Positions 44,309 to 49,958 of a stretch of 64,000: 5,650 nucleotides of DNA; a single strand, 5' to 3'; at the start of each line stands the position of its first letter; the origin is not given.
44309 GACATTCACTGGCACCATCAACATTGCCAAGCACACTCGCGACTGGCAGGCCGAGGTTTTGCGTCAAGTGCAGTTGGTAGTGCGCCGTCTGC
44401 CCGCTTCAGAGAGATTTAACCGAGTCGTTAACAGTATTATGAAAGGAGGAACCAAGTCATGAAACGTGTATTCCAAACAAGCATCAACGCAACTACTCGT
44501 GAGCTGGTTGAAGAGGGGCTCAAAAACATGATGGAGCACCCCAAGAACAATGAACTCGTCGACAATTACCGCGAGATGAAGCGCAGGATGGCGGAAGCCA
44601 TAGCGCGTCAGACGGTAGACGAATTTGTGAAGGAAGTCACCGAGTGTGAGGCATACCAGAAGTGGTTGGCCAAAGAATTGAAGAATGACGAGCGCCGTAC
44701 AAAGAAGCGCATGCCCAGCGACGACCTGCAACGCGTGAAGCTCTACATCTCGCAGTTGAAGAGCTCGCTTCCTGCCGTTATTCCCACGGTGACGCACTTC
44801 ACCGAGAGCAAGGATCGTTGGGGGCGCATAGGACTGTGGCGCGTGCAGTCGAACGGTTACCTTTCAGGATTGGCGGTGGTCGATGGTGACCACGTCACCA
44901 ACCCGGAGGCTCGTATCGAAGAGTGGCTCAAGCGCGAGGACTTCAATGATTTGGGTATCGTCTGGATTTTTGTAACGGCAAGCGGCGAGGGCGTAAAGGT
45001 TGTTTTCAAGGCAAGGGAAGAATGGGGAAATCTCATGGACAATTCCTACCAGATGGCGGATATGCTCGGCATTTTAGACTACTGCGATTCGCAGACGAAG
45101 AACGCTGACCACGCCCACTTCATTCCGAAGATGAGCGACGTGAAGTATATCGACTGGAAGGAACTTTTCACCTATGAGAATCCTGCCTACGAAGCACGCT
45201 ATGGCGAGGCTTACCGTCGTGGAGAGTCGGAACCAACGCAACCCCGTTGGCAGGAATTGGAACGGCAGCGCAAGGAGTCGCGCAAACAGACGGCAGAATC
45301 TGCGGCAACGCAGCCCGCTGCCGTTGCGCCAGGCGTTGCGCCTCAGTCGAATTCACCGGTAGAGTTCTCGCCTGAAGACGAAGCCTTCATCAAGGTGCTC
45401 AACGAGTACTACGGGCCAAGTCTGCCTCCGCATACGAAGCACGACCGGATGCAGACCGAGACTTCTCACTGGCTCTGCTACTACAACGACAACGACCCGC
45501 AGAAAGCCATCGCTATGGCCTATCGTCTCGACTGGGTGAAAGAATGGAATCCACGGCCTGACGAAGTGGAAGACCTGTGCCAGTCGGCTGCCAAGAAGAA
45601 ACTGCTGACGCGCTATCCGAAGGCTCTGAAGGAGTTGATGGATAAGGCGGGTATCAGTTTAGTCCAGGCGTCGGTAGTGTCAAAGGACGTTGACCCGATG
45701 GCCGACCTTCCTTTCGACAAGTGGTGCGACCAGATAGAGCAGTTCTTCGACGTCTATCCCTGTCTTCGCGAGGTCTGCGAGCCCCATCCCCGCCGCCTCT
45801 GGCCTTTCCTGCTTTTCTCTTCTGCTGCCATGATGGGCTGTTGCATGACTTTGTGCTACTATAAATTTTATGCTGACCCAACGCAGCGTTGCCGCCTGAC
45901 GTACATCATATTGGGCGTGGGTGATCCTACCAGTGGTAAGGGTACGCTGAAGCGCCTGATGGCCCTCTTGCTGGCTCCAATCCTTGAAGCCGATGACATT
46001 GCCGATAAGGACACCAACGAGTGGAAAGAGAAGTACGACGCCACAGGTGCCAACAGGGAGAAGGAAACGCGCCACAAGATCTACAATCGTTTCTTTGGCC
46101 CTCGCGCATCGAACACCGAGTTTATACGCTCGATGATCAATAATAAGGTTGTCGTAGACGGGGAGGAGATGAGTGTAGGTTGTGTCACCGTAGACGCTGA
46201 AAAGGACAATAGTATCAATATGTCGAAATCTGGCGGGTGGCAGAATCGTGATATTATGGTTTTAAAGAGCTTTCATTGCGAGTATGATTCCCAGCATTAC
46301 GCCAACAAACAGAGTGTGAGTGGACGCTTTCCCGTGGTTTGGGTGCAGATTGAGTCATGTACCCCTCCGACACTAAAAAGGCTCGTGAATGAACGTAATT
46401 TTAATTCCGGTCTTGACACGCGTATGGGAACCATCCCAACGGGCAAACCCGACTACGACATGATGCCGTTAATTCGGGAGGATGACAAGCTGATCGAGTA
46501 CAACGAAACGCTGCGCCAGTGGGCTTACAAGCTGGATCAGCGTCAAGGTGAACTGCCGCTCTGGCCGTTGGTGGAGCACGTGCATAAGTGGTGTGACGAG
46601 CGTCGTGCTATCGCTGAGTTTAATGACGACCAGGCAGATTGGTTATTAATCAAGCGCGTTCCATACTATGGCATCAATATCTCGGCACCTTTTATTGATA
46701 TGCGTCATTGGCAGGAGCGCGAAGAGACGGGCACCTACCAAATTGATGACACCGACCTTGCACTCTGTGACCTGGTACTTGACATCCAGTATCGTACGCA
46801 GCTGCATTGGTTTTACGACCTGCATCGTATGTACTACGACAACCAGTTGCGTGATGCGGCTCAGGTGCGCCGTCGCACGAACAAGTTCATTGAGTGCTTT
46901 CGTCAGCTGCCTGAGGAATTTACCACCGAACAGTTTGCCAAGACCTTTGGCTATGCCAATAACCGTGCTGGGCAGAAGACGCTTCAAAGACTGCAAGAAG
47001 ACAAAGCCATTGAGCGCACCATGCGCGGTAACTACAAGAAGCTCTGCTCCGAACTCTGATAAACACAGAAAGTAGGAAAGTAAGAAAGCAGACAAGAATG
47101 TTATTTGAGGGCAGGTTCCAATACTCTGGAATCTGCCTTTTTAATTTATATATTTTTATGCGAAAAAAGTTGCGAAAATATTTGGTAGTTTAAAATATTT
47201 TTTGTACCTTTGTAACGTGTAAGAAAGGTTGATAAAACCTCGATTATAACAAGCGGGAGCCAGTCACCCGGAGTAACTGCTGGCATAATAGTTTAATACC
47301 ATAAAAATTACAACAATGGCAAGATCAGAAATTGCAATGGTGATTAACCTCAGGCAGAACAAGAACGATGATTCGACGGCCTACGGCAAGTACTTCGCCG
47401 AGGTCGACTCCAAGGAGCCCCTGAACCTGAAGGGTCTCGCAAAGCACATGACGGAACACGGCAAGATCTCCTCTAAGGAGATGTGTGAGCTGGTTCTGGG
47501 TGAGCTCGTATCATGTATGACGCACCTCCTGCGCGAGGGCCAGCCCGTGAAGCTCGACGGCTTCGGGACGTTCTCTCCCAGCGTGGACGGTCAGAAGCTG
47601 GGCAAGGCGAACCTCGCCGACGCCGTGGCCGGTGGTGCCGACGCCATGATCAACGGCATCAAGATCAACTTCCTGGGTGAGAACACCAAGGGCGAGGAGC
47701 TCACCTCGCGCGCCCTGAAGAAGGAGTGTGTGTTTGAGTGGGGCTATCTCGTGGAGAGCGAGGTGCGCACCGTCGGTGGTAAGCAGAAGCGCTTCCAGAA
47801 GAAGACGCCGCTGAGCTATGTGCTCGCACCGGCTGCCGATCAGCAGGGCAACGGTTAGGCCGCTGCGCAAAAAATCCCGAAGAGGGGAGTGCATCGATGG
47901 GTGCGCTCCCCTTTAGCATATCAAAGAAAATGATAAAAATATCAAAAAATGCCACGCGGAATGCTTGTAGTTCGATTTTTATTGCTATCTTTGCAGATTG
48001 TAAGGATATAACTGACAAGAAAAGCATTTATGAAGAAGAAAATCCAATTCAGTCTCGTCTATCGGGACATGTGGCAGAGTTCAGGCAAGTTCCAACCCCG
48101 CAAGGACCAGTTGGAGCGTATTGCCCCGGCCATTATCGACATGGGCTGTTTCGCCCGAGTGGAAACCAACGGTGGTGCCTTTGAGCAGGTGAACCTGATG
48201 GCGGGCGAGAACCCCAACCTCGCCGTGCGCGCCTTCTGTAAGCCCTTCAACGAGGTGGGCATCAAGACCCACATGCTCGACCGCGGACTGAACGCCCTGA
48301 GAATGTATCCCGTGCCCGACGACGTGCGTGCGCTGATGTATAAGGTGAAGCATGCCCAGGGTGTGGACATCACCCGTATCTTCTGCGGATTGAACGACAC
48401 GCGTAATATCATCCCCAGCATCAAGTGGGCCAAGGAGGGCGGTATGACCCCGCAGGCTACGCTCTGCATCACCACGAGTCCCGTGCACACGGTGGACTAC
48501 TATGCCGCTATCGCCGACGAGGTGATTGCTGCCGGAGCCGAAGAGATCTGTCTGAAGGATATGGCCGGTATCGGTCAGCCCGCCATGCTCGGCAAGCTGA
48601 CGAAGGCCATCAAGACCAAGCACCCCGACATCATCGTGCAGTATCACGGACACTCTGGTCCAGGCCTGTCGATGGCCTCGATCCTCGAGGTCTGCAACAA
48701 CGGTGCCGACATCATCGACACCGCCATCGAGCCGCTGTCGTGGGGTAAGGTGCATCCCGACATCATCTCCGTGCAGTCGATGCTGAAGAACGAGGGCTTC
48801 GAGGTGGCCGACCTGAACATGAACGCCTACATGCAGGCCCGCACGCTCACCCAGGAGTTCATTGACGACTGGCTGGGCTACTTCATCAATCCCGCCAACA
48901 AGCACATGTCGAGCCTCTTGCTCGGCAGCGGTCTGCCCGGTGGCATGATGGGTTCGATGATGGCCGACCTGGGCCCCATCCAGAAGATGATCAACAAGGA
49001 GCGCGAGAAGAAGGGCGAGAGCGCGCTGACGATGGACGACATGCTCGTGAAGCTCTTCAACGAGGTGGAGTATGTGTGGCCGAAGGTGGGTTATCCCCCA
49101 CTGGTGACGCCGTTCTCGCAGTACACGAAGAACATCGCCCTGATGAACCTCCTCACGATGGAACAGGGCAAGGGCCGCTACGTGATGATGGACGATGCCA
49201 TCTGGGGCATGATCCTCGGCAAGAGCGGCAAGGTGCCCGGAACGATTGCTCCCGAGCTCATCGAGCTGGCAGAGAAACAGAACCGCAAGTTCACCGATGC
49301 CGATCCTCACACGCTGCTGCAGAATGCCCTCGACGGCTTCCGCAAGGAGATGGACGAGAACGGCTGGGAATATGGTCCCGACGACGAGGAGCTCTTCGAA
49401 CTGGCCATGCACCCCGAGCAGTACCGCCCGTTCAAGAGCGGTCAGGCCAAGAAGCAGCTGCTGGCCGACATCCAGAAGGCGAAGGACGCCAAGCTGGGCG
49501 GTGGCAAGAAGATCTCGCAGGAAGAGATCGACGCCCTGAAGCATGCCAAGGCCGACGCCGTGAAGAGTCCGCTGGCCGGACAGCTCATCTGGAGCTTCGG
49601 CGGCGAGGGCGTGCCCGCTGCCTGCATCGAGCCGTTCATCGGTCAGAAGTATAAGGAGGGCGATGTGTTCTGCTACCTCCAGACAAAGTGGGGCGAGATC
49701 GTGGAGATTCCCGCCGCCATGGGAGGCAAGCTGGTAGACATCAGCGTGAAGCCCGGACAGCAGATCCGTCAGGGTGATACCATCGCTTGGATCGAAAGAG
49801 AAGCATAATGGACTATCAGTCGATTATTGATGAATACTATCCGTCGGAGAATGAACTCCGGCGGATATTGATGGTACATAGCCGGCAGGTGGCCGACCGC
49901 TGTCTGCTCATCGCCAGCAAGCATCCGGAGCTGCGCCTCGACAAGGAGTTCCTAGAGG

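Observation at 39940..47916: Integrase-less primase-helicase element with a stereotyped cis architecture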

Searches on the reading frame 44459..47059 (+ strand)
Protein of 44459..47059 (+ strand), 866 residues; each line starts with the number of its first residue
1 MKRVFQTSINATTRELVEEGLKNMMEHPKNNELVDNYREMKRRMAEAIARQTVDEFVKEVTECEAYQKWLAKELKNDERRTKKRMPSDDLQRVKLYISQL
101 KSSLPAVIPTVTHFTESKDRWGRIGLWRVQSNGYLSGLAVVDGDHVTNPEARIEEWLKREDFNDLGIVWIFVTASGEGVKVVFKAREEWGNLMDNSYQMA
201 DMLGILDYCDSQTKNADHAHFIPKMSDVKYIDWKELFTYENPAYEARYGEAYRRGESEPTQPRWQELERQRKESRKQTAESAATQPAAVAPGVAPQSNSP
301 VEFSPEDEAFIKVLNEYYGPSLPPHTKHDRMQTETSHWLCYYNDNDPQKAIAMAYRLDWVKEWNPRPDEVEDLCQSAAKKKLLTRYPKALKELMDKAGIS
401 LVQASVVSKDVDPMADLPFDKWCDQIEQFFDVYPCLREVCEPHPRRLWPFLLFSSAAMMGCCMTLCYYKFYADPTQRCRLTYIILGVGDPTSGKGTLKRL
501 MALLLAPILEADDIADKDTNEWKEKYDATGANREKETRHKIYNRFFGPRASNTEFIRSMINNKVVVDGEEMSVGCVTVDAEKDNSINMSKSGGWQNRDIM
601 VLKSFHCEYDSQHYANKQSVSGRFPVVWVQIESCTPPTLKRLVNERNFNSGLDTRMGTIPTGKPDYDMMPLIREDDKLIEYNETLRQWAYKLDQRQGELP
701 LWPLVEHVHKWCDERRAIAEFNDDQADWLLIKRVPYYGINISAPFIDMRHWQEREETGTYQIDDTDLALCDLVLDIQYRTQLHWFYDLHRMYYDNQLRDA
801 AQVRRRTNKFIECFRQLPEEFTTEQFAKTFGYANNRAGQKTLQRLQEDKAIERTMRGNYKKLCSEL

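Call 6: search_protein_families(library=pfam, proteins=[window:44459-47059:+], max_evalue=0.01)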
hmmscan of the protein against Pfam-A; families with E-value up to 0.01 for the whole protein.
window:44459-47059:+ (866 aa): 1 family
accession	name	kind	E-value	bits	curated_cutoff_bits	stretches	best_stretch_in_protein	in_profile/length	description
PF08800.15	BT4734-like_N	-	0.00021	21.9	22.4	1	135-192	27-82/134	BT4734-like, N-terminal domain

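Call 12: search_protein_families(library=ncbifam, proteins=[window:44459-47059:+], max_evalue=0.01)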
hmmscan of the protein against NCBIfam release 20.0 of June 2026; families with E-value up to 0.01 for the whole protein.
window:44459-47059:+ (866 aa): 0 families

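Call 13: search_protein_families(library=phrogs, proteins=[window:44459-47059:+], max_evalue=0.01)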
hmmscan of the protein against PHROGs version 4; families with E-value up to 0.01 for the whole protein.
window:44459-47059:+ (866 aa): 0 families

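Call 98: find_related_loci(query=window:44459-47059:+, collection=viral_contigs, flank=10000)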
Query window:44459-47059:+ (866 aa) in viral_contigs; peptide patterns used: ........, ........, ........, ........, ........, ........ (x = any residue, [..] = any of these).
No stretch of DNA in the collection matches any of the patterns.

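Call 111: find_homologous_proteins(query=window:44459-47059:+, max_evalue=1e-10)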
Query window:44459-47059:+ (866 aa): 939 proteins with E <= 1e-10 among 8000 candidates; the best 120 are listed.
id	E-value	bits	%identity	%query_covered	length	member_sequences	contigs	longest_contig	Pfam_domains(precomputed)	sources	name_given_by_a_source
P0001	0.0e+0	2051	100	100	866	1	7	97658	-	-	-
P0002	0.0e+0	2021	98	100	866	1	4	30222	-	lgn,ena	-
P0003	0.0e+0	1968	95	100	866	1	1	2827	-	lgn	-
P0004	0.0e+0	1911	93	100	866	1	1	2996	-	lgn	-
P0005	0.0e+0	1890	92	100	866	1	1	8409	-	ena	-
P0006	0.0e+0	1886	91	100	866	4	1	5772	-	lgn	-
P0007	0.0e+0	1758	84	100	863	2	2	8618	-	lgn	-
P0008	0.0e+0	1720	82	100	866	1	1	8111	-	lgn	-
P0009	0.0e+0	1710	83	100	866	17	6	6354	-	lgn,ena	-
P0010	0.0e+0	1705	82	100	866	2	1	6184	-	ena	-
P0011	0.0e+0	1700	82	100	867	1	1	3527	-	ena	-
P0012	0.0e+0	1697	82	100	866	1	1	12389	-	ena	-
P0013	0.0e+0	1684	81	100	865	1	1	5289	-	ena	-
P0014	0.0e+0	1683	81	100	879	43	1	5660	-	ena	-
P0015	0.0e+0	1682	81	100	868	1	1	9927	-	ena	-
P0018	0.0e+0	1650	80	100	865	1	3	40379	-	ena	-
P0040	0.0e+0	1580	78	100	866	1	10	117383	-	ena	-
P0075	0.0e+0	1538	75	100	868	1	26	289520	-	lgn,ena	-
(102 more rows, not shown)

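Call 113: find_encoding_contigs(protein=P0002, flank=10000, max_places=2)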
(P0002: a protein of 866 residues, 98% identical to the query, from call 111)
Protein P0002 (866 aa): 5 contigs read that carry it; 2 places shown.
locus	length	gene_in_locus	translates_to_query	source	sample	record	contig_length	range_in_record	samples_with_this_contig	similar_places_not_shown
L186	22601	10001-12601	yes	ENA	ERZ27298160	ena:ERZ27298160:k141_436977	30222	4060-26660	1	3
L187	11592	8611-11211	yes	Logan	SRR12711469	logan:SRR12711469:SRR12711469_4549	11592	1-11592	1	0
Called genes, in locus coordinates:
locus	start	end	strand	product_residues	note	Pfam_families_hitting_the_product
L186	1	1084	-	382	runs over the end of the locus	-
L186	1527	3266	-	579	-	-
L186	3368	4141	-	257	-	-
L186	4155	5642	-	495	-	PF00929:RNase_T, PF00533:BRCT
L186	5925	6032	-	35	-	-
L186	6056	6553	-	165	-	PF19666:DUF6169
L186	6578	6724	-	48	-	-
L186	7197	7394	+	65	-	-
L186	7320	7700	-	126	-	PF01381:HTH_3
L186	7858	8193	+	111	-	-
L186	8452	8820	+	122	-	-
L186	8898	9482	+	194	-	-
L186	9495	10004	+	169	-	-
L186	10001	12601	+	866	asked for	-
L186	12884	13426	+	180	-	PF18291:HU-HIG, PF00216:Bac_DNA_binding (weak)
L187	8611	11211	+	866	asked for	-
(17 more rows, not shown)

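Call 114: find_encoding_contigs(protein=P0040, flank=10000, max_places=2)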
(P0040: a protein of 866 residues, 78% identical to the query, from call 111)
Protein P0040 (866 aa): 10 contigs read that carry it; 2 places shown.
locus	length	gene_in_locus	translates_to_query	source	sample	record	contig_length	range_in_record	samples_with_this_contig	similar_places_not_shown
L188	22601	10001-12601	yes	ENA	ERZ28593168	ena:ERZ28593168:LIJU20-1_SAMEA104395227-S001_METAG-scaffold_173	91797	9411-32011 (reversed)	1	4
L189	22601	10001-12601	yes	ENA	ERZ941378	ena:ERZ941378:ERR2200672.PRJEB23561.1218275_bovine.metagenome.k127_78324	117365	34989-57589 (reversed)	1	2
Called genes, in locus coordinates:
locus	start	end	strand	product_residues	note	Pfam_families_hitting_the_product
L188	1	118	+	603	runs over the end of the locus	PF14262:Cthe_2159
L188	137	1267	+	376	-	PF06580:His_kinase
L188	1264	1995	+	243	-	PF00072:Response_reg, PF04397:LytTR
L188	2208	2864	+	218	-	PF13189:Cytidylate_kin2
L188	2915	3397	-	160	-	PF18291:HU-HIG, PF00216:Bac_DNA_binding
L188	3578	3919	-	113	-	PF05534:HicB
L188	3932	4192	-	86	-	PF07927:HicA_toxin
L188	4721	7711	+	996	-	PF20465:MmeI_hel (weak), PF01170:UPF0020 (faint), PF02384:N6_Mtase, PF20473:MmeI_Mtase, PF07669:Eco57I, PF12950:TaqI_C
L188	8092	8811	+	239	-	-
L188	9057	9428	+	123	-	-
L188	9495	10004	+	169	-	-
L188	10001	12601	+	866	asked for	-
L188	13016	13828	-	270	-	-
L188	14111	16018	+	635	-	PF11412:DsbD_N, PF02683:DsbD_TM, PF03190:Thioredox_DsbH (weak), PF13899:Thioredoxin_7, PF13098:Thioredoxin_2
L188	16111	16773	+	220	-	PF13505:OMP_b-brl (weak), PF13568:OMP_b-brl_2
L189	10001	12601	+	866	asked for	-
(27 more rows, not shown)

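Call 115: find_encoding_contigs(protein=P0075, flank=10000, max_places=2)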
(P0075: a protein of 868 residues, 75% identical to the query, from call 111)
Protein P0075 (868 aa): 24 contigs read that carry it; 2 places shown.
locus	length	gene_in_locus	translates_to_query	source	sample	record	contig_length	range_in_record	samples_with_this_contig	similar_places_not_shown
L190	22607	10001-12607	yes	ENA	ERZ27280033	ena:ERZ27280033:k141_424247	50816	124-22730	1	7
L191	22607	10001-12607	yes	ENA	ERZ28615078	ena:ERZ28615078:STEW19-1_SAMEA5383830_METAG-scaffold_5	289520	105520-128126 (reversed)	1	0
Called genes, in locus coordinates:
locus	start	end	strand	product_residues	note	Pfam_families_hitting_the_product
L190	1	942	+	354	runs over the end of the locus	?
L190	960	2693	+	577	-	PF02571:CbiJ, PF01888:CbiD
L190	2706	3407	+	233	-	PF00702:Hydrolase, PF13419:HAD_2, PF13242:Hydrolase_like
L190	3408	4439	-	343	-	PF01032:FecCD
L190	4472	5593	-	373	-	PF01497:Peripla_BP_2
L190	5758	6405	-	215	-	PF18291:HU-HIG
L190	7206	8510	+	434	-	-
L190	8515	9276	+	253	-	-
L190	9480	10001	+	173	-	-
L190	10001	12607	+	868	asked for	-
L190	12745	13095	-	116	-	PF01934:HepT-like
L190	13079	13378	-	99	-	PF01909:NTP_transf_2, PF18765:Polbeta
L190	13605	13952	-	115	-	PF05534:HicB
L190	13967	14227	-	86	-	PF07927:HicA_toxin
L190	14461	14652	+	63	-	-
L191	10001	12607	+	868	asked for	-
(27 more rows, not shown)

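Call 116: find_encoding_contigs(protein=P0018, flank=10000, max_places=2)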
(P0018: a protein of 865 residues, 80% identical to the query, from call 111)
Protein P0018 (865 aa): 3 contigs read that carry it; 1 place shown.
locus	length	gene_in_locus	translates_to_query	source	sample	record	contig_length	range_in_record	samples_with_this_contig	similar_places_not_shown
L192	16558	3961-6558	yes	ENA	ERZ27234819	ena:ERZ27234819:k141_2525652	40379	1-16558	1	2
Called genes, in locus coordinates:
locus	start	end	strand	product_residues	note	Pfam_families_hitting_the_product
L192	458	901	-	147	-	-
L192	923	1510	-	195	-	-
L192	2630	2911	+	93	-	-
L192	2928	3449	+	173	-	-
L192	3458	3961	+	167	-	-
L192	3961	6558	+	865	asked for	-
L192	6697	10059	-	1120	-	PF13620:CarboxypepD_reg, PF13715:CarbopepD_reg_2, PF25183:OMP_b-brl_4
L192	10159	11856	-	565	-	PF19190:BACON_2 (weak), PF13004:BACON (weak), PF01336:tRNA_anti-codon (faint)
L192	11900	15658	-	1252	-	PF13620:CarboxypepD_reg, PF13715:CarbopepD_reg_2, PF25183:OMP_b-brl_4, PF00593:TonB_dep_Rec_b-barrel (weak), PF00691:OmpA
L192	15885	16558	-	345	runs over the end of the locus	PF03590:AsnA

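Call 120: search_protein_families(library=padloc, proteins=[window:44459-47059:+], max_evalue=0.001)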
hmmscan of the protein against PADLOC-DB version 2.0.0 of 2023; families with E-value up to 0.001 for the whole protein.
window:44459-47059:+ (866 aa): 2 families
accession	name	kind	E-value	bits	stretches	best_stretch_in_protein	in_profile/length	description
PDLC01618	PrimPol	-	5.2e-07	28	1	134-200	26-89/121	"CAS-I,CAS-II,CAS-III,CAS-IV,CAS-V,CAS-VI; associated"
PDLC02264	AbiEi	-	0.00063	17.8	1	814-861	13-59/205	AbiEi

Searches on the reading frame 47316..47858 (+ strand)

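Call 6: search_protein_families(library=pfam, proteins=[window:47316-47858:+], max_evalue=0.01)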
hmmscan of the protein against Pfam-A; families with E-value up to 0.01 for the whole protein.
window:47316-47858:+ (180 aa): 2 families
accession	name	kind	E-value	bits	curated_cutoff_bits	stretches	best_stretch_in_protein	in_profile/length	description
PF18291.6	HU-HIG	-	2.3e-11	44.3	26.2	1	12-94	7-89/125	HU domain fused to wHTH, Ig, or Glycine-rich motif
PF00216.26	Bac_DNA_binding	-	8e-06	26.5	22.4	1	38-96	3-60/90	Bacterial DNA-binding protein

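Call 12: search_protein_families(library=ncbifam, proteins=[window:47316-47858:+], max_evalue=0.01)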
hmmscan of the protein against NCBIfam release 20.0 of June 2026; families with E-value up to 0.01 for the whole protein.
window:47316-47858:+ (180 aa): 3 families
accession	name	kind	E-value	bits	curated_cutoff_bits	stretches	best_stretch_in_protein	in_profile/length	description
TIGR01201.1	HU_rel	subfamily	2.3e-08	34.1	68.6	1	25-126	20-116/170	HU family DNA-binding protein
NF001401.0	PRK00285.1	equivalog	0.00076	19.6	111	1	44-97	14-66/103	integration host factor subunit alpha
TIGR00988.1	hip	equivalog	0.0065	16.8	119.95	1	42-96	8-61/94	integration host factor subunit beta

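Call 13: search_protein_families(library=phrogs, proteins=[window:47316-47858:+], max_evalue=0.01)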
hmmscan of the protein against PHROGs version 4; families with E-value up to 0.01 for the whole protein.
window:47316-47858:+ (180 aa): 1 family
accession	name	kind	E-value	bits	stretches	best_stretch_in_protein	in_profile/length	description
phrog_379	-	DNA, RNA and nucleotide metabolism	1.7e-06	28.6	1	22-94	16-87/138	DNA binding protein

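Call 120: search_protein_families(library=padloc, proteins=[window:47316-47858:+], max_evalue=0.001)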
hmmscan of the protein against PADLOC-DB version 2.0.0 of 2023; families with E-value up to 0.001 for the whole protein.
window:47316-47858:+ (180 aa): 0 families

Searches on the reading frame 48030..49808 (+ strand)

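Call 6: search_protein_families(library=pfam, proteins=[window:48030-49808:+], max_evalue=0.01)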
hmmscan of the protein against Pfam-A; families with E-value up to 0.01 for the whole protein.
window:48030-49808:+ (592 aa): 4 families
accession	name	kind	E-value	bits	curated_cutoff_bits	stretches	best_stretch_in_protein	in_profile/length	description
PF02436.23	PYC_OADA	-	1.5e-15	57.9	27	1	339-479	27-171/201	Conserved carboxylase domain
PF00682.25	HMGL-like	-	7.9e-08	32.4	29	1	154-233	140-220/260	HMGL-like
PF13533.13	Biotin_lipoyl_2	-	0.0015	18.8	29.8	1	565-586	8-29/32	Biotin-lipoyl like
PF00364.28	Biotin_lipoyl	-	0.0027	18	22.1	1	538-587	24-72/73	Biotin-requiring enzyme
